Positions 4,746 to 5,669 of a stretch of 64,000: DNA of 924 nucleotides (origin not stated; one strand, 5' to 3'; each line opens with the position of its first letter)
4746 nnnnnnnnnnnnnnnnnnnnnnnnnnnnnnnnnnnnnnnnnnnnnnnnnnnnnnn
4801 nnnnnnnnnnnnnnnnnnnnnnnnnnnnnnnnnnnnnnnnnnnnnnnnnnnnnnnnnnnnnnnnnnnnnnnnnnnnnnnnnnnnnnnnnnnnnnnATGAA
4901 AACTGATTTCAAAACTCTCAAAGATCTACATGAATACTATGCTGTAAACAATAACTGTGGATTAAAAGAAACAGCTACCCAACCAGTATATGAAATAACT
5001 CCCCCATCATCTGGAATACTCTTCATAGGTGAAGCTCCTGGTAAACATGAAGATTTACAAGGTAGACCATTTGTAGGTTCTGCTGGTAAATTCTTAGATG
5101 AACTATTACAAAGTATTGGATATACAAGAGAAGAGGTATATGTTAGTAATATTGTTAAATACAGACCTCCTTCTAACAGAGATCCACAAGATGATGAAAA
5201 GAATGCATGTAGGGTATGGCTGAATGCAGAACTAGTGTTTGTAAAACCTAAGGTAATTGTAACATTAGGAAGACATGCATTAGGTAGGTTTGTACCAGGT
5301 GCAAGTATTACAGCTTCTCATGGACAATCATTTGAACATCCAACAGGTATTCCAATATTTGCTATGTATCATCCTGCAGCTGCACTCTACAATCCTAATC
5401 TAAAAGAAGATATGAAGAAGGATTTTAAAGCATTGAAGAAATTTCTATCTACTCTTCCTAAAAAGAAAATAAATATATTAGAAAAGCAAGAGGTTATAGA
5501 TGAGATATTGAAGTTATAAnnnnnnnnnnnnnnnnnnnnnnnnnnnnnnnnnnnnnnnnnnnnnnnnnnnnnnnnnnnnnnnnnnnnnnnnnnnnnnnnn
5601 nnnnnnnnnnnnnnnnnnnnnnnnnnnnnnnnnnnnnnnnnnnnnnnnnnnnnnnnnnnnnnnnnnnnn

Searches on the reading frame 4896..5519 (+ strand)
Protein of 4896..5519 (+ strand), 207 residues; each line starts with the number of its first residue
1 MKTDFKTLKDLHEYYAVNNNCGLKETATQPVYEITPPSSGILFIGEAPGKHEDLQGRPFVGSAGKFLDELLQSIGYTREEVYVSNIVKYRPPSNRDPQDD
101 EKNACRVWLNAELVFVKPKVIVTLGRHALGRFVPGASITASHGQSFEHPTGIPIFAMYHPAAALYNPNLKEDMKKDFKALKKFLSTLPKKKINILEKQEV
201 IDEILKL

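Call 3: search_protein_families(library=pfam, proteins=[window:4896-5519:+], max_evalue=0.01)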
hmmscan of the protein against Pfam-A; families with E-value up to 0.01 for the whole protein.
window:4896-5519:+ (207 aa): 1 family
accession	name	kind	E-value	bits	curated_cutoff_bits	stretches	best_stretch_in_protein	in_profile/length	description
PF03167.25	UDG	-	4.2e-34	118.1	24.3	1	35-175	4-135/141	Uracil DNA glycosylase superfamily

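Call 4: search_protein_families(library=ncbifam, proteins=[window:4896-5519:+], max_evalue=0.01)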
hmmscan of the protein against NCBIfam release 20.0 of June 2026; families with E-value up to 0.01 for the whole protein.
window:4896-5519:+ (207 aa): 3 families
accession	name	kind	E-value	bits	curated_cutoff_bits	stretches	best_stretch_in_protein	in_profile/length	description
NF040953.1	Arch_udg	equivalog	7.5e-55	185.3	250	1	10-181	3-183/184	type-4 uracil-DNA glycosylase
TIGR00758.1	UDG_fam4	subfamily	1.1e-53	181.4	125.3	1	19-185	2-172/173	uracil-DNA glycosylase, family 4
TIGR03914.1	UDG_fam_dom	hypoth_equivalog_domain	1.5e-34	119.6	189.95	1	5-177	42-224/231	UdgX family uracil-DNA binding protein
